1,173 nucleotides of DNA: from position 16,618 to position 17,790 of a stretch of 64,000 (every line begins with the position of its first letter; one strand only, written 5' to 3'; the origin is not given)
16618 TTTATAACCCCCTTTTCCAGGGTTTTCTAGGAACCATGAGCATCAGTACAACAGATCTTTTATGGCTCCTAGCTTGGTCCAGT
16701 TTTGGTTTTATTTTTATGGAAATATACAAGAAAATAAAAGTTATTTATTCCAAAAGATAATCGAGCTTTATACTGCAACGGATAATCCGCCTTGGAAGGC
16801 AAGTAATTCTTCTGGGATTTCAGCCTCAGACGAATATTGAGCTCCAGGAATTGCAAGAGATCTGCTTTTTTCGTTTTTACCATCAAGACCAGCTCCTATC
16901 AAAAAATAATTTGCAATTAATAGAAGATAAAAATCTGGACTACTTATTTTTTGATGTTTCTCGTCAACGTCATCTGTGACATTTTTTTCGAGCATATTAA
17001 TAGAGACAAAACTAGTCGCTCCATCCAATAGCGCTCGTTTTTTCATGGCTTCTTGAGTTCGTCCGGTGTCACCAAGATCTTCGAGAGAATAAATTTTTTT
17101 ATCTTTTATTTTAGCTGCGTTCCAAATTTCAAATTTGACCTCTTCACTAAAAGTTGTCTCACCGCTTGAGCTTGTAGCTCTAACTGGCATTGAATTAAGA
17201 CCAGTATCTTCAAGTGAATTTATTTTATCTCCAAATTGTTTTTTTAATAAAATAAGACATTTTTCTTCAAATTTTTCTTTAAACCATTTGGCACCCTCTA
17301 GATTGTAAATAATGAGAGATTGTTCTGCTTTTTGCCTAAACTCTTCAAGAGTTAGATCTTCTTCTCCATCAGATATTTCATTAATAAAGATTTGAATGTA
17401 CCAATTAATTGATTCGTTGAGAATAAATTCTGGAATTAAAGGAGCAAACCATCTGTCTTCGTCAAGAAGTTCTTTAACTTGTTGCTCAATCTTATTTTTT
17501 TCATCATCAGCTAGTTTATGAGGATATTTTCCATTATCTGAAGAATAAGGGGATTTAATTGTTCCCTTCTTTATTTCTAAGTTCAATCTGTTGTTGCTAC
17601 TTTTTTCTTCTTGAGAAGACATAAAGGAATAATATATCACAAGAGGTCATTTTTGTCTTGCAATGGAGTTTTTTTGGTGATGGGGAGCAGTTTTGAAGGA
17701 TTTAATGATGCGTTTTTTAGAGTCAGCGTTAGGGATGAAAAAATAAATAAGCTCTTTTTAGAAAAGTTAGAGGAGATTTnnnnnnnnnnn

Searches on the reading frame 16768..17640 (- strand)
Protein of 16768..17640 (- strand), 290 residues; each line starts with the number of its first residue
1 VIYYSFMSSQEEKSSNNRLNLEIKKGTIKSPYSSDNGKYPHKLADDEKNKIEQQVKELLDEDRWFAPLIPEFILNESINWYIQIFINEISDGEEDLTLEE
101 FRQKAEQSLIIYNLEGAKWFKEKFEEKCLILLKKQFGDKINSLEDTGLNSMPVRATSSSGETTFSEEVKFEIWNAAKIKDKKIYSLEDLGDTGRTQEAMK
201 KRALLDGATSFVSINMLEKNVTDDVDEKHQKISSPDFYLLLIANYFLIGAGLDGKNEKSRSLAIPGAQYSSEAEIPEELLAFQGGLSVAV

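Call 4: search_protein_families(library=pfam, proteins=[window:16768-17640:-], max_evalue=1)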
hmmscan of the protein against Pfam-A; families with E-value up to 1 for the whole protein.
window:16768-17640:- (290 aa): 1 family
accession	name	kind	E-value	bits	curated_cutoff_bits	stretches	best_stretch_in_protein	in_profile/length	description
PF02210.31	Laminin_G_2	-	0.2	12.6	22.9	0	178-236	25-82/126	Laminin G domain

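Call 5: search_protein_families(library=ncbifam, proteins=[window:16768-17640:-], max_evalue=1)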
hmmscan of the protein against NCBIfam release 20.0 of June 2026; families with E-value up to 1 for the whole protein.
window:16768-17640:- (290 aa): 2 families
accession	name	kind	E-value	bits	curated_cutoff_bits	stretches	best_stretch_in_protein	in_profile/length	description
TIGR01203.1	HGPRTase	equivalog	6.2e-08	32.6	150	1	153-262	58-160/167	hypoxanthine phosphoribosyltransferase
NF006605.0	PRK09162.1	equivalog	1.7e-06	27.6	181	1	162-256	80-169/183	hypoxanthine-guanine phosphoribosyltransferase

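Call 7: search_solved_structures(query=window:16768-17640:-, max_evalue=10)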
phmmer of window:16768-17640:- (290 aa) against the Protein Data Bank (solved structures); distinct sequences matched with E-value up to 10: 8.
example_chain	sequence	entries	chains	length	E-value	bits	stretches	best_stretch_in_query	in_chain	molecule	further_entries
4lyy_A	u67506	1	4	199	0.4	13.4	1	157-255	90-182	Hypoxanthine phosphoribosyltransferase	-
1itp_A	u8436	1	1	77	0.42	13.3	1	80-148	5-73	proteinase A inhibitor 1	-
5ipf_A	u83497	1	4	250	0.46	13.2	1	153-257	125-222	Hypoxanthine-guanine phosphoribosyltransferase (HGPRT)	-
6igs_A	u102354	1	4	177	0.56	12.9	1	155-262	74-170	Hypoxanthine phosphoribosyltransferase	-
1pzm_A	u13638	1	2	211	0.74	12.5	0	187-251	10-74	hypoxanthine-guanine phosphoribosyltransferase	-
11he_L6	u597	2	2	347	1.4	11.6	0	25-58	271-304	large ribosomal subunit protein eL6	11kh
6aqo_A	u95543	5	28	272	1.6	11.4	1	137-210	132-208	Hypoxanthine-guanine phosphoribosyltransferase | Hypoxanthine-guanine phosphoribosyltransferase, putative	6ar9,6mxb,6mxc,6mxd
7scr_A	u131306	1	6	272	1.6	11.4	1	137-210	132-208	Hypoxanthine-guanine phosphoribosyltransferase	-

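Call 9: find_homologous_proteins(query=window:16768-17640:-)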
Query window:16768-17640:- (290 aa): 3 proteins with E <= 0.001 among 1660 candidates.
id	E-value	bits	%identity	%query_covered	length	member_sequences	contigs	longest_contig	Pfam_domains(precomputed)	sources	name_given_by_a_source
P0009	4.3e-180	615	100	98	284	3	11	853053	-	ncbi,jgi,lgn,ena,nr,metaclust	ncbi:MAG: hypothetical protein UT13_C0001G0424 [Candidatus Pacebacteria bacterium GW2011_GWF2_38_9]|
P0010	2.6e-62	229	44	90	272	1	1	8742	-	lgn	-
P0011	2.4e-60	222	44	90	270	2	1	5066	-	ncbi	-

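Call 19: find_encoding_contigs(protein=P0010, flank=8000, max_places=3)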
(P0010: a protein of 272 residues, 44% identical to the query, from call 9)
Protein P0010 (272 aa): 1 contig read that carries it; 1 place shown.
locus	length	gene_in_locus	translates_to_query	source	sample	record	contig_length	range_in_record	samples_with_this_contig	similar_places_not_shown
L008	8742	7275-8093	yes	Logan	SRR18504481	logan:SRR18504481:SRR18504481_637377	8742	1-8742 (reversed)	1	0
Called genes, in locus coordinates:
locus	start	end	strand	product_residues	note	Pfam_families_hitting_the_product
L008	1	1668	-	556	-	?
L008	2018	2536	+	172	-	-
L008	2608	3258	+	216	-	-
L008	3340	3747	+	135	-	-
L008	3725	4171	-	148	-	-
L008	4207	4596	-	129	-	-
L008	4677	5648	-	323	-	PF01844:HNH, PF14279:HNH_5 (faint)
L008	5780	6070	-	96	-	PF18932:DUF5681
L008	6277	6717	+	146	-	-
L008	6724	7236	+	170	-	-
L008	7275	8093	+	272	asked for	-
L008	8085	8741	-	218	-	?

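Call 20: find_encoding_contigs(protein=P0011, flank=8000, max_places=3)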
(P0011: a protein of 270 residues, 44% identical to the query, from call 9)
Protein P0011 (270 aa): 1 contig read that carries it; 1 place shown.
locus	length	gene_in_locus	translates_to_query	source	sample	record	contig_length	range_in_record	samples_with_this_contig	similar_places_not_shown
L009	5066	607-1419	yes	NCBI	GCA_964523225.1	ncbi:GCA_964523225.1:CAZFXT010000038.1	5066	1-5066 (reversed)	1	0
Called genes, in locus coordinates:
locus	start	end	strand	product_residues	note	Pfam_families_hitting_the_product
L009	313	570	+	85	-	PF03083:MtN3_slv, PF04193:PQ-loop (weak)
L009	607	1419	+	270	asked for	-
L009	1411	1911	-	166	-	PF00293:NUDIX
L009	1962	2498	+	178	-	-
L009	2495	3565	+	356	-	PF01791:DeoC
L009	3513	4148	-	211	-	PF01725:Ham1p_like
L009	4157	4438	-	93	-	PF02575:YbaB_DNA_bd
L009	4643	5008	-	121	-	-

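Call 22: search_protein_families(library=padloc, proteins=[window:16768-17640:-], max_evalue=1)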
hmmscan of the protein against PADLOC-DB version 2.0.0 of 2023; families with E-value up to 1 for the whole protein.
window:16768-17640:- (290 aa): 0 families

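Call 23: search_protein_families(library=phrogs, proteins=[window:16768-17640:-], max_evalue=1)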
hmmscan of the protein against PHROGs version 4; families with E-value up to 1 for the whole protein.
window:16768-17640:- (290 aa): 3 families
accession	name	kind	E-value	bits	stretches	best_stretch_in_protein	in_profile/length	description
phrog_1815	-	other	0.055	14.7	1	95-151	79-138/197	guanylate kinase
phrog_9472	-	unknown function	0.26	11.7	1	46-94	93-139/248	-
phrog_38642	-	unknown function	0.93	10.4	0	124-145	13-33/64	-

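Call 24: predict_structure(alignment_id=A2)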
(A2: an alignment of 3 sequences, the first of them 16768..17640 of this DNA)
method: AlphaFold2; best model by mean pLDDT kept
length: 290 residues; sequences in the alignment: 3
mean_pLDDT: 35.7   pTM: 0.34
mean pLDDT of the five models: 35.7, 34.3, 33.2, 32.2, 32.0
residues with pLDDT >= 90: 0; 70-90: 24; 50-70: 30; < 50: 236
segments of 3 or more residues with pLDDT < 50: 1-81, 107-119, 150-290
pLDDT, mean of each block of 10 residues (from residue 1): 21 25 23 26 37 40 32 46 53 71 57 38 66 79 68 28 24 26 26 31 26 23 24 28 28 23 21 25 20
secondary structure, 60 per line:
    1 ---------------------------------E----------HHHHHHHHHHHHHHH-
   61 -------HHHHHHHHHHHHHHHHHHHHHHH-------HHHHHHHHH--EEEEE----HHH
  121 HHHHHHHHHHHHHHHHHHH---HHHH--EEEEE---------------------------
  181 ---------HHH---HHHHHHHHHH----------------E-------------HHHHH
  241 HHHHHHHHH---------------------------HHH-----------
elements in order: H45-59 H68-90 H98-106 E109-113 H118-139 H143-146 E149-153 H196-205 H236-249

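Call 26: search_solved_structures(query=A2, max_evalue=1, show_alignments=3)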
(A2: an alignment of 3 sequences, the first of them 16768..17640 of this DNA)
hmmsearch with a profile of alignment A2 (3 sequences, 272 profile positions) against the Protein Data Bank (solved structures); distinct sequences matched with E-value up to 1: 40.
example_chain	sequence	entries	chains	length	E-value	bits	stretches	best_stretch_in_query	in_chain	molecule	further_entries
8fwy_A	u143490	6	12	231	0.00023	23.6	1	135-248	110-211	Hypoxanthine-guanine phosphoribosyltransferase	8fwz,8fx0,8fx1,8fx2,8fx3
1tc1_A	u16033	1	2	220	0.0034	19.7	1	130-254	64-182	PROTEIN (HYPOXANTHINE PHOSPHORIBOSYLTRANSFERASE)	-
1p19_A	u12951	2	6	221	0.0034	19.7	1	130-254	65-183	hypoxanthine phosphoribosyltransferase | PROTEIN (HYPOXANTHINE PHOSPHORIBOSYLTRANSFERASE)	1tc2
1p17_A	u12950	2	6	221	0.0037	19.6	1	131-254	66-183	hypoxanthine phosphoribosyltransferase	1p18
5euc_A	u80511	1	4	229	0.0038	19.5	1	130-254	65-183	Hypoxanthine-guanine phosphoribosyltransferase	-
5esx_A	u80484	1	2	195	0.0054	19.1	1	134-240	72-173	Purine/pyrimidine phosphoribosyltransferase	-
4rqa_A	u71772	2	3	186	0.0056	19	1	124-253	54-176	Hypoxanthine phosphoribosyltransferase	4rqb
5esw_A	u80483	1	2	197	0.0056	19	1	134-240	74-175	Purine/pyrimidine phosphoribosyltransferase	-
4lyy_A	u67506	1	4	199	0.01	18.1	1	140-250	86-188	Hypoxanthine phosphoribosyltransferase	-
3ohp_A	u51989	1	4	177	0.013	17.8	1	143-216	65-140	Hypoxanthine phosphoribosyltransferase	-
1i14_A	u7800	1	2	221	0.019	17.2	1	130-254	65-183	HYPOXANTHINE-GUANINE PHOSPHORIBOSYLTRANSFERASE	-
1i0l_A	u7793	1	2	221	0.021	17.1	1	130-254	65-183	HYPOXANTHINE-GUANINE PHOSPHORIBOSYLTRANSFERASE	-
1i0i_A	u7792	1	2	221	0.027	16.8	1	130-254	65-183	HYPOXANTHINE-GUANINE PHOSPHORIBOSYLTRANSFERASE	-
1dbr_A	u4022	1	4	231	0.031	16.6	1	162-208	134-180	HYPOXANTHINE GUANINE XANTHINE PHOSPHORIBOSYLTRANSFERASE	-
1fsg_A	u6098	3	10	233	0.032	16.5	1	162-208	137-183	HYPOXANTHINE-GUANINE PHOSPHORIBOSYLTRANSFERASE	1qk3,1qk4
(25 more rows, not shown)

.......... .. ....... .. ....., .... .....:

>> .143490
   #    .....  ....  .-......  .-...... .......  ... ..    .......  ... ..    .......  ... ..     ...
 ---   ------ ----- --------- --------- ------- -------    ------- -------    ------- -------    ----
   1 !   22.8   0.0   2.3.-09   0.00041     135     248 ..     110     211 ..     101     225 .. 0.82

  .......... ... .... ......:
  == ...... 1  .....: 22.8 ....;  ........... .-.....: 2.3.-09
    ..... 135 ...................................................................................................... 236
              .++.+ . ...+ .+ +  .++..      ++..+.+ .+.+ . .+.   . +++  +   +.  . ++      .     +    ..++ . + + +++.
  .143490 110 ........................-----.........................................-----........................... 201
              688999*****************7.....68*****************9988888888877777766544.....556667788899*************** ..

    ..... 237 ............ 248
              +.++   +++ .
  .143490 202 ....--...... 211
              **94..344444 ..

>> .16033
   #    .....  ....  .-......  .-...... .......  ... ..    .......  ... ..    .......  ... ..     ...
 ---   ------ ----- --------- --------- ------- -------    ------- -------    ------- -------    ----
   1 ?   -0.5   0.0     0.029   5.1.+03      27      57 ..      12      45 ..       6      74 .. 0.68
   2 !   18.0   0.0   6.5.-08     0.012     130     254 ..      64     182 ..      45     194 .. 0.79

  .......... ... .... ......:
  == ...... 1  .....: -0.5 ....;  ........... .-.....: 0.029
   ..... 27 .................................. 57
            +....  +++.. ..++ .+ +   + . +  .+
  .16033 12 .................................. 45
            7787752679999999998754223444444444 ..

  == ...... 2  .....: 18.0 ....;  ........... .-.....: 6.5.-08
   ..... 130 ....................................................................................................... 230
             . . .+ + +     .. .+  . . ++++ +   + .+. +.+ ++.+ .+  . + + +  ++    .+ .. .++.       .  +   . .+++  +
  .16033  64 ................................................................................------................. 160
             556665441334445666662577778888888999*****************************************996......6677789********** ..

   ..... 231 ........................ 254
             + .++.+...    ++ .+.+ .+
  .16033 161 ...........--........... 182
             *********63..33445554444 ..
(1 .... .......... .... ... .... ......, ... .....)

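Call 28: search_protein_families(library=ncbifam, alignment_id=A2, max_evalue=0.1)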
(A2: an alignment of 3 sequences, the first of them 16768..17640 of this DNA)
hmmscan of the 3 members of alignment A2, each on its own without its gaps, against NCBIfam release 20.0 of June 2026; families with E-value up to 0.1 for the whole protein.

A. member 1, window:16768-17640:- (290 aa): 2 families
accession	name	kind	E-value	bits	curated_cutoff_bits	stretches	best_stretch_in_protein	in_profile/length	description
TIGR01203.1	HGPRTase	equivalog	6.2e-08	32.6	150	1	153-262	58-160/167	hypoxanthine phosphoribosyltransferase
NF006605.0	PRK09162.1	equivalog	1.7e-06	27.6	181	1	162-256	80-169/183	hypoxanthine-guanine phosphoribosyltransferase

B. families by the number of members that match (of 3 scanned): 4 families
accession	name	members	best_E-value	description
NF006605.0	PRK09162.1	3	1.5e-12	hypoxanthine-guanine phosphoribosyltransferase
TIGR01203.1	HGPRTase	3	9.2e-10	hypoxanthine phosphoribosyltransferase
NF006613.0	PRK09177.1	1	0.056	xanthine phosphoribosyltransferase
TIGR04183.1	Por_Secre_tail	1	0.058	T9SS type A sorting domain-containing protein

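Call 64: find_related_loci(query=A2, collection=viral_contigs, flank=6000)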
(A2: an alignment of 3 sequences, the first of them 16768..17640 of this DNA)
Query A2 (290 aa) in viral_contigs; peptide patterns used: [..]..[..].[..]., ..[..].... (x = any residue, [..] = any of these).
121 stretches matched a pattern, but none encodes a relative of the query by tblastn (E <= 1e-3).

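Call 80: search_protein_families(library=pfam, proteins=[L008:6724-7236:+, L008:6277-6717:+, L008:4677-5648:-, L008:2608-3258:+], max_evalue=0.01)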
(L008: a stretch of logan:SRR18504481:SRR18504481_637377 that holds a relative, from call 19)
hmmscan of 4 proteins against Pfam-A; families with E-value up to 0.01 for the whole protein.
L008:6724-7236:+ (170 aa): 0 families

L008:6277-6717:+ (146 aa): 0 families

L008:4677-5648:- (323 aa): 2 families
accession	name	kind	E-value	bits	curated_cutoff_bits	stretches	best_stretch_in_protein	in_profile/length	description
PF01844.29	HNH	-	2.8e-10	40.6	21.4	1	242-293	1-45/47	HNH endonuclease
PF14279.12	HNH_5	-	4.6e-06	26.9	27.5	1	255-293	6-44/56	HNH endonuclease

L008:2608-3258:+ (216 aa): 0 families
